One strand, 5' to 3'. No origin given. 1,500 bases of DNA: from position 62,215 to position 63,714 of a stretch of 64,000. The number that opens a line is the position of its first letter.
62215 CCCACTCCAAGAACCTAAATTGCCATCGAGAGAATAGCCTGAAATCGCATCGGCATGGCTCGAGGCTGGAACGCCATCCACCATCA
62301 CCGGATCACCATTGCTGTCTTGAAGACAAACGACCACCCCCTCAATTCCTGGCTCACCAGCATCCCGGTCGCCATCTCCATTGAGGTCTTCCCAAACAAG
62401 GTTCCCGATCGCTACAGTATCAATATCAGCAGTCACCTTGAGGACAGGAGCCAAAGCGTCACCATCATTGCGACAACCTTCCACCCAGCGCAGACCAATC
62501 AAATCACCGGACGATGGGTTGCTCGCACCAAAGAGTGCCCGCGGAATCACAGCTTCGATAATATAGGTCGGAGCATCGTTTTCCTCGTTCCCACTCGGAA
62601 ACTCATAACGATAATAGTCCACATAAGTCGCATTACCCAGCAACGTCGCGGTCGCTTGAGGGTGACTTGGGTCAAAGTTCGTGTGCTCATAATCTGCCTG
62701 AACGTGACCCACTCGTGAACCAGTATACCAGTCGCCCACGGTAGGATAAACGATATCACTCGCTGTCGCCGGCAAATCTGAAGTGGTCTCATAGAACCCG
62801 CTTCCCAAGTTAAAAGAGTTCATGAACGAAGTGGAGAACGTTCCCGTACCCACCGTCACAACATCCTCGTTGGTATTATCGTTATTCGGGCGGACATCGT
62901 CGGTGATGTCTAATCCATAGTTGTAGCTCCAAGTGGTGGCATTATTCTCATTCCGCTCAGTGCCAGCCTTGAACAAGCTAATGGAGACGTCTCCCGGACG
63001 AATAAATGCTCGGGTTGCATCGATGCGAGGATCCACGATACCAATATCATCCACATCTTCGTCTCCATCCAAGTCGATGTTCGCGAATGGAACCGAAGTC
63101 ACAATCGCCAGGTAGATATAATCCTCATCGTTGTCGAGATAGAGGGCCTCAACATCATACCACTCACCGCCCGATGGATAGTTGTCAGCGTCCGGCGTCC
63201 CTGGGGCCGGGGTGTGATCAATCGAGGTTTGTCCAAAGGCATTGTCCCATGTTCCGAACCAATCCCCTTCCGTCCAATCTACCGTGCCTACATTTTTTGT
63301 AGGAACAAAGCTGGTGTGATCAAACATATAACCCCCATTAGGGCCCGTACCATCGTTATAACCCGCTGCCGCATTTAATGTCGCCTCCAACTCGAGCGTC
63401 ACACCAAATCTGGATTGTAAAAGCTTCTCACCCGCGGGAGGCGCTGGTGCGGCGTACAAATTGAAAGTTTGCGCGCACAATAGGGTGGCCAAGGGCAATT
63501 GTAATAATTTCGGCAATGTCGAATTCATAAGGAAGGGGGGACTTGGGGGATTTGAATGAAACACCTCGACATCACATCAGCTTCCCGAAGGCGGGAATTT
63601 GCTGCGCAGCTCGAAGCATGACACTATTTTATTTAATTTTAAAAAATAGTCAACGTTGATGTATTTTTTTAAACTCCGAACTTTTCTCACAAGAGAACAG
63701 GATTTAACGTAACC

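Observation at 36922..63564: A 26.6-kb co-oriented surface-protein locus: two giant adhesin-like genes bracketing three small paralogs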

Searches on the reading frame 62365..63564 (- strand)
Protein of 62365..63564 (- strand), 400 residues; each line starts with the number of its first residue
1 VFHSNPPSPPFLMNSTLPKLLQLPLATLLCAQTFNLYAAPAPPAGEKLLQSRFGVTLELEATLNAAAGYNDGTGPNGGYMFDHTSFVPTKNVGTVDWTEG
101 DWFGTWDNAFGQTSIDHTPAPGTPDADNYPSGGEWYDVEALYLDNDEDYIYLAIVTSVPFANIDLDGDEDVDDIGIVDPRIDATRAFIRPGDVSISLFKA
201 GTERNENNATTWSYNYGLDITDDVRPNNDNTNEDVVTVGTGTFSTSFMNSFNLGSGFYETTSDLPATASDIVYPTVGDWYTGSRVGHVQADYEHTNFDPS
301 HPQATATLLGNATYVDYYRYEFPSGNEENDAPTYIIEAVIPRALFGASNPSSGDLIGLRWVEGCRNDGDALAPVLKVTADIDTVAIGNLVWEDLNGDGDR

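Call 96: search_solved_structures(query=window:62365-63564:-, max_evalue=0.1)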
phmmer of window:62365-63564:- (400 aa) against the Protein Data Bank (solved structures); distinct sequences matched with E-value up to 0.1: 1.
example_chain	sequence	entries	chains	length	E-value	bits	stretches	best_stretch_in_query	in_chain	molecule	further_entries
8glo_A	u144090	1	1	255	0.086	15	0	82-187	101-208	Hemophilin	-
